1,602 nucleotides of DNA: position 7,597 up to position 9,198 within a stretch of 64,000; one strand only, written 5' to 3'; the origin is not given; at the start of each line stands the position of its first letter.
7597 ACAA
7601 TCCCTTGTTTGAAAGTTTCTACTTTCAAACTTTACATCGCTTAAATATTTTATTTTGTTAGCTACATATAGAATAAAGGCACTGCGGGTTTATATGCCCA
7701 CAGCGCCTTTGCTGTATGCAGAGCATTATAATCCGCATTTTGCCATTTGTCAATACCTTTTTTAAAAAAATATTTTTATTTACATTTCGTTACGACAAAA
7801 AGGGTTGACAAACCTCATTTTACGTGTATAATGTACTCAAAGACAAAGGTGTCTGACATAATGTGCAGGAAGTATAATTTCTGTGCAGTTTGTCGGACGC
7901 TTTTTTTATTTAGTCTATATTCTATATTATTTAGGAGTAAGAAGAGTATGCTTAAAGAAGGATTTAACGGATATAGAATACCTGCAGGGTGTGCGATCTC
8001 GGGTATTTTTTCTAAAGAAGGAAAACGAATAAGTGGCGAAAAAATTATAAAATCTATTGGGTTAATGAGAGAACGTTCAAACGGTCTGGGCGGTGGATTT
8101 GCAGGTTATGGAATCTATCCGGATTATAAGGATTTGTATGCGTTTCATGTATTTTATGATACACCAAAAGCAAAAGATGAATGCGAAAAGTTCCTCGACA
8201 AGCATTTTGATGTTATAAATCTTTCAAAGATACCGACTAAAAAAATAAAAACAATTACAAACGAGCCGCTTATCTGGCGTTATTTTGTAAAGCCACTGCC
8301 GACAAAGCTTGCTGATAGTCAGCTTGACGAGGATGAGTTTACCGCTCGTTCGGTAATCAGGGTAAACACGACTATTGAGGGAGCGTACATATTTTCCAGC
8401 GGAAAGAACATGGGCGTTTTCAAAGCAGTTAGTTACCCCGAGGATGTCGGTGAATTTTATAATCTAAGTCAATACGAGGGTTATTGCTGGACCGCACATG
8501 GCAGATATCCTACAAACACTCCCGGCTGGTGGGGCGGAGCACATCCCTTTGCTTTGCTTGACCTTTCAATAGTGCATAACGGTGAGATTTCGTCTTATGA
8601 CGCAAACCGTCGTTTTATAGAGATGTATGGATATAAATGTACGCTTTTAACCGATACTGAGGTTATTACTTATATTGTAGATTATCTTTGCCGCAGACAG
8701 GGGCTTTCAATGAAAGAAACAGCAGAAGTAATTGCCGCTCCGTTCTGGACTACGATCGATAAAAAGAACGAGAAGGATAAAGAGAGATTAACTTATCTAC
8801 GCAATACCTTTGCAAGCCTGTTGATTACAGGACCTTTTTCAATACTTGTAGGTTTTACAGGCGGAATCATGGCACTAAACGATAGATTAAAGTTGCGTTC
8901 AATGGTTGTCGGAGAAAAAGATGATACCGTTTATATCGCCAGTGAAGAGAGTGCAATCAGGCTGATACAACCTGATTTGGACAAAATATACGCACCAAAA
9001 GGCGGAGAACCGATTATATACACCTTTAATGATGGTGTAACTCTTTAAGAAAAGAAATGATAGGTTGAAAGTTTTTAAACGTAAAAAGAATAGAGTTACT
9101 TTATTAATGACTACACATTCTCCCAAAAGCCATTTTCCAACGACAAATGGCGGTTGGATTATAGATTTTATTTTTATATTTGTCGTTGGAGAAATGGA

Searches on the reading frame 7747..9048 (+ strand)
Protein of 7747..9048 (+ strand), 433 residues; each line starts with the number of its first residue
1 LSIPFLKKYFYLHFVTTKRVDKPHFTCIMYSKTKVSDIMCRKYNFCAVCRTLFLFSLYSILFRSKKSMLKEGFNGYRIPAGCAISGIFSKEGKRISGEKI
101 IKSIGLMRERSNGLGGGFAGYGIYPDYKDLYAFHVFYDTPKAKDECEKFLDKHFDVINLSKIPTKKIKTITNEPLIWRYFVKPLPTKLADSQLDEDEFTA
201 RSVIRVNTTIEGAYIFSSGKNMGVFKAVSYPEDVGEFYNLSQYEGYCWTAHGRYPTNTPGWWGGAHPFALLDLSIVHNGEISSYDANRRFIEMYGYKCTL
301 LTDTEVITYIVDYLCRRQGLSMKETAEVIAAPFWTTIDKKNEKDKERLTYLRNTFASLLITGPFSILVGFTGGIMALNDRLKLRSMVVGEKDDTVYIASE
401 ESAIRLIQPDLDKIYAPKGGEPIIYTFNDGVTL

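Call 17: search_protein_families(library=pfam, proteins=[window:7747-9048:+], max_evalue=0.01)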
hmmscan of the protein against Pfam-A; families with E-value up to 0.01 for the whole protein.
window:7747-9048:+ (433 aa): 3 families
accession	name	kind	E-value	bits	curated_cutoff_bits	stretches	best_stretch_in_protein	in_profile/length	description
PF00310.26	GATase_2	-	3.4e-12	46.3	19.9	1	152-293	100-247/420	Glutamine amidotransferases class-II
PF13522.11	GATase_6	-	1e-06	29.3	27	1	244-336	9-99/130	Glutamine amidotransferase domain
PF13537.11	GATase_7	-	4.3e-05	24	25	1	272-317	23-65/123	Glutamine amidotransferase domain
